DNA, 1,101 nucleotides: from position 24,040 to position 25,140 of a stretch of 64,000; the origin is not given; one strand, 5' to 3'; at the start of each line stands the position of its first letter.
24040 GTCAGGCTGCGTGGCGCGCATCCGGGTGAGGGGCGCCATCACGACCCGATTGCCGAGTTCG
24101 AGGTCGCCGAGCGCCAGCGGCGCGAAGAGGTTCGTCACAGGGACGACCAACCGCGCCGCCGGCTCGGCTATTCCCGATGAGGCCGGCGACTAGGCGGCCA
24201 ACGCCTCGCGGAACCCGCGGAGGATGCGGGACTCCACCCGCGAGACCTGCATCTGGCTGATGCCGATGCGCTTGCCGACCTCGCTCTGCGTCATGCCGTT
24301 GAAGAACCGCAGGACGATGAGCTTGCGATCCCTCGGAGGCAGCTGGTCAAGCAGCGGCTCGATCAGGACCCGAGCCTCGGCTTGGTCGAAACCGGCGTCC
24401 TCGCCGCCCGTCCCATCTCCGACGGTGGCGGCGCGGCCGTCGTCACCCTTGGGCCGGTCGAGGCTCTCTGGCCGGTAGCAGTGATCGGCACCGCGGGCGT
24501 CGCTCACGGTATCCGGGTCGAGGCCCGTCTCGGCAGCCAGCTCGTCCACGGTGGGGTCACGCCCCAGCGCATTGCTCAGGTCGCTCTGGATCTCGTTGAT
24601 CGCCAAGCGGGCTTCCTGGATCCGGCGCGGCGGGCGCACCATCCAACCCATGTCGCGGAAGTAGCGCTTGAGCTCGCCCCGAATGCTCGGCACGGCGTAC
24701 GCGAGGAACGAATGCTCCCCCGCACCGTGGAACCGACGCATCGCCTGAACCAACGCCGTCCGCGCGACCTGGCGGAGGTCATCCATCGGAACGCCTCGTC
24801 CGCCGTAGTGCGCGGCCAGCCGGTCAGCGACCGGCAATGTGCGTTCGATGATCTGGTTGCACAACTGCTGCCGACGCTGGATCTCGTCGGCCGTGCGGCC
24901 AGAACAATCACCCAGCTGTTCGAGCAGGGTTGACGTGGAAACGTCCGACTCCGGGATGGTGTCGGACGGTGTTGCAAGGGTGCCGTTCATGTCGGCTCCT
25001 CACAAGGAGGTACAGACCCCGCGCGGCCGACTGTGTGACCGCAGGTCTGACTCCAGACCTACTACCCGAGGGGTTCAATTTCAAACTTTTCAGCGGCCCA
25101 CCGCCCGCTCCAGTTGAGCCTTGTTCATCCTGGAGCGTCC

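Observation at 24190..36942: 12-kb general-stress island defined by 16 GNNT-N15/16-GGGTA promoter-like elements next to a SigB/SigF-like sigma factor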

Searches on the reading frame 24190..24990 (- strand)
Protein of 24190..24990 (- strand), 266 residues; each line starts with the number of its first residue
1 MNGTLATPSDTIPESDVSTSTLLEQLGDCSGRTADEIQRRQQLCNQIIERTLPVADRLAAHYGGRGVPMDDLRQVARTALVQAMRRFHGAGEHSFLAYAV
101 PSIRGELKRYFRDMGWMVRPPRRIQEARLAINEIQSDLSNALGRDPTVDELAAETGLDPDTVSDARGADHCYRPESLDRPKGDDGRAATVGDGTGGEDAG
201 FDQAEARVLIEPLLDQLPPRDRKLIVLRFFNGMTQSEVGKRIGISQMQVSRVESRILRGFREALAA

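Call 10: search_protein_families(library=pfam, proteins=[window:24190-24990:-], max_evalue=0.01)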
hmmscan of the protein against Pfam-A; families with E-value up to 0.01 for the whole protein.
window:24190-24990:- (266 aa): 12 families
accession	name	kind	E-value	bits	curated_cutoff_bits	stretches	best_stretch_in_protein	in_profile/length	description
PF04545.22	Sigma70_r4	-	1.1e-15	57.3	24.1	1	213-258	1-46/50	Sigma-70, region 4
PF04542.20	Sigma70_r2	-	2.8e-10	40.3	24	1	48-116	2-70/71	Sigma-70 region 2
PF08281.18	Sigma70_r4_2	-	1.8e-09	37.5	25.7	1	211-259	5-50/54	Sigma-70, region 4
PF04539.22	Sigma70_r3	-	3.9e-09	36.9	25.3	1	127-186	2-59/78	Sigma-70 region 3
PF01381.28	HTH_3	-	6e-06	26.6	23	1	231-254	8-31/55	Helix-turn-helix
PF13384.12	HTH_23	-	6.8e-05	23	24.6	1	221-255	5-40/50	Homeodomain-like domain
PF13518.12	HTH_28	-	8.3e-05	23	25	0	222-258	2-38/52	Helix-turn-helix domain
PF07638.17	Sigma70_ECF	-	0.00013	22.4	21.1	1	211-251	131-170/185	ECF sigma factor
PF17782.7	DprA_WH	-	0.00024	21.5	22.9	0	135-164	14-44/61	DprA winged helix domain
PF13560.12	HTH_31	-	0.00025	21.8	27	0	231-257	13-39/64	Helix-turn-helix domain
PF12802.13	MarR_2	-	0.0014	19.2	27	0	230-251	17-39/61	MarR family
PF13412.12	HTH_24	-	0.0059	16.6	21.9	0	232-251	17-36/48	Winged helix-turn-helix DNA-binding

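Call 13: search_protein_families(library=ncbifam, proteins=[window:24190-24990:-], max_evalue=0.001)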
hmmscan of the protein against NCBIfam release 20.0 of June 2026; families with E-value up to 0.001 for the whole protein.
window:24190-24990:- (266 aa): 56 families (the best 25 are shown)
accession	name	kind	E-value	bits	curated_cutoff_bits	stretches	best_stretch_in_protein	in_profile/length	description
TIGR02980.1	SigBFG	subfamily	4.1e-68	229.5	234.35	1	41-264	2-226/227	SigB/SigF/SigG family RNA polymerase sigma factor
NF005514.0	PRK07122.1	subfamily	4.8e-67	225.9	372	1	36-264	34-263/264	RNA polymerase sigma factor SigF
TIGR02941.1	Sigma_B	equivalog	7.8e-41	140.2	315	1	42-264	29-253/255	RNA polymerase sigma factor SigB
TIGR02885.1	spore_sigF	equivalog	3.1e-38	131.9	321.45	1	41-263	10-230/231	RNA polymerase sporulation sigma factor SigF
NF004052.0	PRK05572.1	subfamily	6.1e-37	127.5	311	1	41-264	31-250/252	SigF/SigG family RNA polymerase sporulation sigma factor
NF005644.0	PRK07408.1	subfamily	7.8e-31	107.6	261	1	39-253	24-242/258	RNA polymerase sigma factor SigF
TIGR02937.1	sigma70-ECF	superfamily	2.3e-29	102.1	42.9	1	43-263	2-164/165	sigma-70 family RNA polymerase sigma factor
NF006071.0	PRK08215.1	equivalog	2.9e-27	95.9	372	1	36-262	35-255/258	RNA polymerase sporulation sigma factor SigG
TIGR02479.1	FliA_WhiG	subfamily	1.5e-26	93.5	189.6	1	55-264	13-223/224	FliA/WhiG family RNA polymerase sigma factor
TIGR02850.1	spore_sigG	equivalog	1.7e-25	89.9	457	1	36-260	32-250/254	RNA polymerase sporulation sigma factor SigG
NF005920.0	PRK07921.1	subfamily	2.6e-22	79.3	464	1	45-262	93-316/328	RNA polymerase sigma factor SigB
NF005413.0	PRK06986.1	subfamily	2.8e-21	76.4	201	1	42-265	17-237/241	RNA polymerase sigma factor FliA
NF041931.2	MzaA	equivalog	1.3e-18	67.3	800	1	24-262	457-703/726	MZA anti-phage system associated sigma-70 family RNA polymerase sigma factor MzaA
TIGR02997.1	Sig70-cyanoRpoD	subfamily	4.9e-18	65.4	384.5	1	18-261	50-298/298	RNA polymerase sigma factor, RpoD/SigA family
TIGR02393.1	RpoD_Cterm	equivalog_domain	8.6e-18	64.8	354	1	45-262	3-226/238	RNA polymerase sigma factor RpoD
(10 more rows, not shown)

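Call 14: find_homologous_proteins(query=window:24190-24990:-)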
Query window:24190-24990:- (266 aa): 2560 proteins with E <= 0.001 among 8000 candidates; the best 120 are listed.
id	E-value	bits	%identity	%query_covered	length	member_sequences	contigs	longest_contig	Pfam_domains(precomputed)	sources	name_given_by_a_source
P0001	1.9e-171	586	100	100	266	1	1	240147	PF01381.29,PF04545.23,PF04542.21,PF08281.19,PF04539.23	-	-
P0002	1.0e-147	508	87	100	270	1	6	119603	PF01381.29,PF04545.23,PF04542.21,PF08281.19,PF04539.23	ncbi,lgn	-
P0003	8.6e-145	499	86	100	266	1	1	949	PF01381.29,PF04545.23,PF04542.21,PF08281.19,PF04539.23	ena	-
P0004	1.2e-143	495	85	100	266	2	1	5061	PF01381.29,PF04545.23,PF04542.21,PF08281.19,PF04539.23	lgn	-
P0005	3.1e-143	493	85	100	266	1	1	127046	PF04545.23,PF04542.21,PF08281.19,PF04539.23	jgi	jgi:RNA polymerase sigma-B factor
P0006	4.5e-141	486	83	100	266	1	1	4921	PF01381.29,PF04545.23,PF04542.21,PF08281.19,PF04539.23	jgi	jgi:RNA polymerase sigma-B factor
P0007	2.1e-138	478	82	100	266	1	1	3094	PF01381.29,PF04545.23,PF04542.21,PF08281.19,PF04539.23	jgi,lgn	jgi:RNA polymerase sigma-B factor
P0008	4.8e-138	476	83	100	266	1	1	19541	PF01381.29,PF04545.23,PF04542.21,PF08281.19,PF04539.23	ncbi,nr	ncbi:MAG TPA: sigma-70 family RNA polymerase sigma factor [Aeromicrobium sp.]|nr:sigma-70 family RNA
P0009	2.2e-129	448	83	90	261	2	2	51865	PF04545.23,PF04542.21,PF08281.19,PF04539.23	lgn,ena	-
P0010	2.4e-129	448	76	100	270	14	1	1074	PF01381.29,PF04545.23,PF04542.21,PF08281.19,PF04539.23,PF13560.13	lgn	-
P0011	2.8e-128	444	78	99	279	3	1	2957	PF01381.29,PF04545.23,PF04542.21,PF08281.19,PF04539.23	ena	-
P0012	5.0e-128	444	77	100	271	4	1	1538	PF01381.29,PF04545.23,PF04542.21,PF08281.19,PF04539.23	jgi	jgi:RNA polymerase sigma-B factor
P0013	6.3e-128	443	75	100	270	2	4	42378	PF01381.29,PF04545.23,PF04542.21,PF08281.19,PF04539.23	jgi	jgi:RNA polymerase sigma-B factor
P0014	5.7e-127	440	76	100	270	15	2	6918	PF01381.29,PF04545.23,PF04542.21,PF08281.19,PF04539.23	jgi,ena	jgi:RNA polymerase sigma-B factor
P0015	2.1e-126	438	75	100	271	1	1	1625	PF13384.13,PF01381.29,PF04545.23,PF04542.21,PF08281.19,PF04539.23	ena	-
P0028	8.7e-123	426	75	100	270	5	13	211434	PF01381.29,PF04545.23,PF04542.21,PF08281.19,PF04539.23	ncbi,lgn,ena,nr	ncbi:MAG TPA: sigma-70 family RNA polymerase sigma factor [Aeromicrobium sp.]|nr:sigma-70 family RNA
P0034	3.3e-98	346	64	100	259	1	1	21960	PF04545.23,PF04542.21,PF08281.19,PF04539.23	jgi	jgi:RNA polymerase sigma-B factor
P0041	4.0e-94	333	63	95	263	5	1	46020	PF04545.23,PF04542.21,PF08281.19,PF04539.23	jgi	jgi:RNA polymerase sigma-B factor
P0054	2.9e-91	323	62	95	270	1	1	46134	PF04545.23,PF04542.21,PF08281.19,PF04539.23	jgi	jgi:RNA polymerase sigma-B factor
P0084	4.2e-76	274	53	93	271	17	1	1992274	PF04545.23,PF04542.21,PF08281.19,PF04539.23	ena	-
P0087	6.5e-75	270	53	92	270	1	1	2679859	PF04545.23,PF04542.21,PF08281.19,PF04539.23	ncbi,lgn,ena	-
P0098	1.2e-70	256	53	87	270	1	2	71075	PF04545.23,PF04542.21,PF08281.19,PF04539.23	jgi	jgi:RNA polymerase sigma-B factor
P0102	9.5e-68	246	50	98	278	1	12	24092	PF04545.23,PF04542.21,PF08281.19,PF04539.23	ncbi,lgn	ncbi:MAG TPA: sigma-70 family RNA polymerase sigma factor [Marmoricola sp.]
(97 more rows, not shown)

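Call 16: find_related_loci(query=window:24190-24990:-, collection=genome_contigs, flank=10000)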
Query window:24190-24990:- (266 aa) in genome_contigs; peptide patterns used: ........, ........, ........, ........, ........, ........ (x = any residue, [..] = any of these).
245 stretches matched a pattern; 6 encode a relative of the query (tblastn E <= 1e-3); 5 distinct loci.
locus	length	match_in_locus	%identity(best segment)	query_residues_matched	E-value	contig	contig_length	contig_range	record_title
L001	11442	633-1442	76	1-266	5e-133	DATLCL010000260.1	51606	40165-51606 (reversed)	MAG TPA_asm: Aeromicrobium sp. isolate SMAG_U14323 k141_8567049, whole genome shotgun sequence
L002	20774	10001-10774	76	10-266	2e-127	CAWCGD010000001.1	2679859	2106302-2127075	MAG: uncultured Actinomycetota bacterium isolate MFD01275.bin.1.254 genome assembly, contig: contig_2386, whole genome s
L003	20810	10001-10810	75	1-266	6e-130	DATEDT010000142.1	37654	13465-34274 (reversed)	MAG TPA_asm: Aeromicrobium sp. isolate SMAG_U8714 k141_1251630, whole genome shotgun sequence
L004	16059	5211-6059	42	1-265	8e-62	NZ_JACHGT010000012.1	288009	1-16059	Phytomonospora endophytica strain YIM 65646 Ga0310468_12, whole genome shotgun sequence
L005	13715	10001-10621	36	40-253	2e-29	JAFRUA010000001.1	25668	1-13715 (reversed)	MAG: Clostridia bacterium isolate RGIG2800 Goat_Omasum-6__c13039, whole genome shotgun sequence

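Call 17: find_encoding_contigs(protein=P0002, flank=10000, max_places=2)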
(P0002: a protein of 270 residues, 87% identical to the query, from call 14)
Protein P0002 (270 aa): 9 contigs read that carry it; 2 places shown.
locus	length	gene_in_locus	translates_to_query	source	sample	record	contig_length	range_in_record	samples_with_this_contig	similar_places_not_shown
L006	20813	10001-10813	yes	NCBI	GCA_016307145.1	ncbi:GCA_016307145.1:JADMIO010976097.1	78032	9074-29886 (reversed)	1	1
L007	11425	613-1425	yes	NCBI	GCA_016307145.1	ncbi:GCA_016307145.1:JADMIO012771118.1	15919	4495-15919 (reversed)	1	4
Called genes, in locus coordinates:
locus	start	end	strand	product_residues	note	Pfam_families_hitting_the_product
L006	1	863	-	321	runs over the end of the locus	PF14518:Haem_oxygenas_2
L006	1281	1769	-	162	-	PF10604:Polyketide_cyc2, PF03364:Polyketide_cyc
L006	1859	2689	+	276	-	PF01904:DUF72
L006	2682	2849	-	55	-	-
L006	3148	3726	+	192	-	PF01814:Hemerythrin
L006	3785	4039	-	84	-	PF04972:BON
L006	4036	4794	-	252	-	PF00149:Metallophos, PF12850:Metallophos_2 (weak)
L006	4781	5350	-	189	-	PF14907:NTP_transf_5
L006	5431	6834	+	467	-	PF01266:DAO, PF13454:NAD_binding_9 (faint)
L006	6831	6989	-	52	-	-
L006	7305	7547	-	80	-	-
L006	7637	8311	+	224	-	PF01590:GAF, PF13185:GAF_2, PF03861:ANTAR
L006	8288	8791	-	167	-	PF19853:DUF6328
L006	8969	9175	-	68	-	-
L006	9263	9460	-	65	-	-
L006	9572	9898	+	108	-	-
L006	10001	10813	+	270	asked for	PF04542:Sigma70_r2, PF04539:Sigma70_r3, PF01381:HTH_3 (faint), PF08281:Sigma70_r4_2, PF04545:Sigma70_r4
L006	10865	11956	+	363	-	PF00724:Oxidored_FMN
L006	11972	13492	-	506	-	PF07690:MFS_1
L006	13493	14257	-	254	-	PF25997:BSH_YhbJ, PF25954:Beta-barrel_RND_2 (faint), PF25963:Beta-barrel_AAEA (weak), PF25990:Beta-barrel_YknX, PF26002:Beta-barrel_AprE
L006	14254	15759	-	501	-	PF00364:Biotin_lipoyl (faint), PF25917:BSH_RND, PF25954:Beta-barrel_RND_2, PF25990:Beta-barrel_YknX, PF25975:CzcB_C (weak), PF25989:YknX_C (weak)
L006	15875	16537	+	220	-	PF00440:TetR_N, PF21597:TetR_C_43 (weak)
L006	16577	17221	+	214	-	PF28474:DUF8412, PF13376:OmdA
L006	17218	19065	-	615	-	PF05992:SbmA_BacA, PF06472:ABC_membrane_2, PF13191:AAA_16 (weak), PF00005:ABC_tran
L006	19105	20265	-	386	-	PF02771:Acyl-CoA_dh_N, PF02770:Acyl-CoA_dh_M, PF00441:Acyl-CoA_dh_1, PF08028:Acyl-CoA_dh_2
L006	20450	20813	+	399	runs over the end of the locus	PF00108:Thiolase_N, PF00109:ketoacyl-synt (faint), PF22691:Thiolase_C_1, PF02803:Thiolase_C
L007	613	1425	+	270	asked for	PF04542:Sigma70_r2, PF04539:Sigma70_r3, PF01381:HTH_3 (faint), PF08281:Sigma70_r4_2, PF04545:Sigma70_r4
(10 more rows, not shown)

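Call 18: find_encoding_contigs(protein=P0005, flank=10000, max_places=2)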
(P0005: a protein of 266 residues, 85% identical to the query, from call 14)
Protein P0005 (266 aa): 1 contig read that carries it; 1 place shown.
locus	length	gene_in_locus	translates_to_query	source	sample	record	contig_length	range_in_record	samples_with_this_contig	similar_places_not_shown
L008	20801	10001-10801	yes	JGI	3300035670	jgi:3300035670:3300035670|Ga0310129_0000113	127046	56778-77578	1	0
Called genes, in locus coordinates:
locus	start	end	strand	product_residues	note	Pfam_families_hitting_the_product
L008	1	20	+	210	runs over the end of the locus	PF00440:TetR_N, PF13977:TetR_C_6 (weak)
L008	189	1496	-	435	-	PF07690:MFS_1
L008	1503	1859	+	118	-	PF12840:HTH_20, PF01022:HTH_5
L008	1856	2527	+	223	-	PF00230:MIP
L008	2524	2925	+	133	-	PF01451:LMWPc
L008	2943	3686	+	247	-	PF14247:DUF4344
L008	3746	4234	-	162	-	PF10604:Polyketide_cyc2, PF03364:Polyketide_cyc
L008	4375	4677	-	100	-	-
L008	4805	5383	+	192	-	PF01814:Hemerythrin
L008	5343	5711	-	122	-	-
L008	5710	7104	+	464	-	PF01266:DAO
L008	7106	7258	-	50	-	-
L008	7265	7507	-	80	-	-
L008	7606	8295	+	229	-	PF01590:GAF, PF13185:GAF_2, PF03861:ANTAR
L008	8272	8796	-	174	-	PF19853:DUF6328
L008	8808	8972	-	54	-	-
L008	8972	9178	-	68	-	PF05532:CsbD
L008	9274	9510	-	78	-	-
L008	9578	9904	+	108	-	-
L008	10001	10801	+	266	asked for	PF04542:Sigma70_r2, PF04539:Sigma70_r3, PF08281:Sigma70_r4_2, PF04545:Sigma70_r4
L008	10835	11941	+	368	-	PF00724:Oxidored_FMN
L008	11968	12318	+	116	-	PF00462:Glutaredoxin (weak), PF03960:ArsC (weak)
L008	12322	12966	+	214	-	PF28474:DUF8412, PF13376:OmdA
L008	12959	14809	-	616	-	PF05992:SbmA_BacA, PF06472:ABC_membrane_2, PF13191:AAA_16 (weak), PF00005:ABC_tran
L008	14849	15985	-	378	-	PF02771:Acyl-CoA_dh_N, PF02770:Acyl-CoA_dh_M, PF00441:Acyl-CoA_dh_1, PF08028:Acyl-CoA_dh_2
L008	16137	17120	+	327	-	PF11583:AurF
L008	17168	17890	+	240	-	PF00440:TetR_N (weak)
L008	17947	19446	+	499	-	PF01266:DAO (faint), PF01946:Thi4 (faint), PF07992:Pyr_redox_2, PF13450:NAD_binding_8, PF13738:Pyr_redox_3, PF00743:FMO-like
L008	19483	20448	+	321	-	PF11583:AurF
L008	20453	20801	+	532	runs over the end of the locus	PF12837:Fer4_6 (faint), PF12838:Fer4_7 (weak), PF00037:Fer4 (weak), PF07992:Pyr_redox_2, PF13450:NAD_binding_8 (faint)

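Call 19: find_encoding_contigs(protein=P0028, flank=10000, max_places=2)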
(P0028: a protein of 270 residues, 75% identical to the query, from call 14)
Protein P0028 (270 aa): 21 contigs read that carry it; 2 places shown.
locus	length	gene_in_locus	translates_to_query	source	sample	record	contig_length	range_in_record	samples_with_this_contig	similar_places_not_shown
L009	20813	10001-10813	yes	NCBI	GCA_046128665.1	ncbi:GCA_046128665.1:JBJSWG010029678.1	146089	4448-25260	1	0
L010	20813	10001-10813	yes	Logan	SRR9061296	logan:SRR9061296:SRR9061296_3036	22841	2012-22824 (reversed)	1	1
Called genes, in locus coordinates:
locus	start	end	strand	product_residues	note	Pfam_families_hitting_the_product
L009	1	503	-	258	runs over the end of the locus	PF00106:adh_short, PF01370:Epimerase (faint), PF08659:KR (faint), PF13561:adh_short_C2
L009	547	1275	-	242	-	PF00376:MerR, PF13411:MerR_1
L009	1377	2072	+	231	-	PF07991:KARI_N (faint), PF03807:F420_oxidored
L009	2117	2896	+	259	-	PF14247:DUF4344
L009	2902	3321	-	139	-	PF04120:Iron_permease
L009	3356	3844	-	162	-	PF10604:Polyketide_cyc2, PF03364:Polyketide_cyc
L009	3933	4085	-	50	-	-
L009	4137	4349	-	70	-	-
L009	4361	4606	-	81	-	-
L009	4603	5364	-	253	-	PF00149:Metallophos, PF12850:Metallophos_2 (weak)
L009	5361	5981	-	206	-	PF14907:NTP_transf_5 (weak)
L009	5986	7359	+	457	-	PF00890:FAD_binding_2 (weak), PF01266:DAO, PF13450:NAD_binding_8, PF01593:Amino_oxidase (faint), PF00355:Rieske (faint)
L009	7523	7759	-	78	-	-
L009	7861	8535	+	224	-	PF01590:GAF, PF13185:GAF_2, PF03861:ANTAR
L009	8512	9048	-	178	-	PF19853:DUF6328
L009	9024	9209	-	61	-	-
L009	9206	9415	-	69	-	PF05532:CsbD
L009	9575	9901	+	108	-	-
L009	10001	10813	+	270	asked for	PF01381:HTH_3 (faint), PF04542:Sigma70_r2, PF04539:Sigma70_r3 (weak), PF08281:Sigma70_r4_2 (weak), PF04545:Sigma70_r4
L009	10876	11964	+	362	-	PF00724:Oxidored_FMN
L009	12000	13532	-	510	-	PF07690:MFS_1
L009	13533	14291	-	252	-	PF25997:BSH_YhbJ, PF25954:Beta-barrel_RND_2 (faint), PF25963:Beta-barrel_AAEA (weak), PF25990:Beta-barrel_YknX, PF26002:Beta-barrel_AprE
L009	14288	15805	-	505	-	PF25917:BSH_RND, PF25954:Beta-barrel_RND_2 (weak), PF25990:Beta-barrel_YknX (weak), PF25975:CzcB_C (weak), PF25989:YknX_C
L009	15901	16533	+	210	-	PF00440:TetR_N, PF17933:TetR_C_25 (faint), PF21597:TetR_C_43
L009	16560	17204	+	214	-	PF28474:DUF8412, PF13376:OmdA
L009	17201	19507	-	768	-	PF05048:NosD (faint), PF13229:Beta_helix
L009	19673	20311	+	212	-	PF00440:TetR_N, PF13977:TetR_C_6 (weak)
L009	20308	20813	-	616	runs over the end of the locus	PF05992:SbmA_BacA, PF06472:ABC_membrane_2, PF13191:AAA_16 (weak), PF00005:ABC_tran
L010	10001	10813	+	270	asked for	PF01381:HTH_3 (faint), PF04542:Sigma70_r2, PF04539:Sigma70_r3 (weak), PF08281:Sigma70_r4_2 (weak), PF04545:Sigma70_r4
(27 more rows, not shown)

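Call 42: find_encoding_contigs(protein=P0087, flank=8000, max_places=1)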
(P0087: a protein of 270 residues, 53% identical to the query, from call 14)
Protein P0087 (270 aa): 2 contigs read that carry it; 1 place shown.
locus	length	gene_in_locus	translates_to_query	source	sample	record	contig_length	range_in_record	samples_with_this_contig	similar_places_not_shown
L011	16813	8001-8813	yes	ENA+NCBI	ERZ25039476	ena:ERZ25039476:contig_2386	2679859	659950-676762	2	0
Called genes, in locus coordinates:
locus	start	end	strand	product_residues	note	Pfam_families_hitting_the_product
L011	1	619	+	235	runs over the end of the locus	PF13829:DUF4191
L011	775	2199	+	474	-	PF03951:Gln-synt_N, PF00120:Gln-synt_C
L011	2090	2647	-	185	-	-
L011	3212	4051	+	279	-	PF20341:DUF6636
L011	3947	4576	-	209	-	-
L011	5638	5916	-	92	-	-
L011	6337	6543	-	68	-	-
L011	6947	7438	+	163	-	PF03734:YkuD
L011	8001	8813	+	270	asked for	PF04542:Sigma70_r2, PF04539:Sigma70_r3 (faint), PF04545:Sigma70_r4, PF08281:Sigma70_r4_2 (weak)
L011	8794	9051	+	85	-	-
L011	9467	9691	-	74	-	-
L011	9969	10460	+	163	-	PF10604:Polyketide_cyc2, PF03364:Polyketide_cyc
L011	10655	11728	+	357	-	PF00970:FAD_binding_6, PF00175:NAD_binding_1, PF00111:Fer2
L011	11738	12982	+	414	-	PF00487:FA_desaturase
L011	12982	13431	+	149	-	-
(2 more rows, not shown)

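Call 43: find_encoding_contigs(protein=P0034, flank=10000, max_places=1)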
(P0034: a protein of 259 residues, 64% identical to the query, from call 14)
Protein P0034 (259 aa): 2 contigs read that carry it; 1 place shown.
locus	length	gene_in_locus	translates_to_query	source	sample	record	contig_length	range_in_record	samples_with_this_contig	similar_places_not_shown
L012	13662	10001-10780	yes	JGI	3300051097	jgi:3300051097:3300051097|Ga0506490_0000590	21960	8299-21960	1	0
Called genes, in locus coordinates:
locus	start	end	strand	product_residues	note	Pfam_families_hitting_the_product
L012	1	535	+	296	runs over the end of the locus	PF00528:BPD_transp_1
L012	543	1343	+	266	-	PF00528:BPD_transp_1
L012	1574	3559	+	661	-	PF00487:FA_desaturase, PF00970:FAD_binding_6, PF00175:NAD_binding_1, PF00111:Fer2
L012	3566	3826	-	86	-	-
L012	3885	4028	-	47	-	-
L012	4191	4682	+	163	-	PF10604:Polyketide_cyc2 (weak), PF03364:Polyketide_cyc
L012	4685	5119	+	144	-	PF04120:Iron_permease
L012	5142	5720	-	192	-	PF01814:Hemerythrin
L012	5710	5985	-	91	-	PF04972:BON (weak)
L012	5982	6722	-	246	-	PF00149:Metallophos, PF12850:Metallophos_2 (faint)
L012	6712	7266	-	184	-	PF14907:NTP_transf_5 (weak)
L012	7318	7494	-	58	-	-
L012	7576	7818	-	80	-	-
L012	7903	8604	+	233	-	PF01590:GAF, PF13185:GAF_2, PF13492:GAF_3 (faint), PF03861:ANTAR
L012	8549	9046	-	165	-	PF19853:DUF6328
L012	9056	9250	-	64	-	-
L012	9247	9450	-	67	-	-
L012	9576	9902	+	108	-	-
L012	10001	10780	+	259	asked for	PF04542:Sigma70_r2, PF04539:Sigma70_r3 (weak), PF08281:Sigma70_r4_2 (weak), PF04545:Sigma70_r4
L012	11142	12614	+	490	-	-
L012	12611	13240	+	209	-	PF03713:DUF305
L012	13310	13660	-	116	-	?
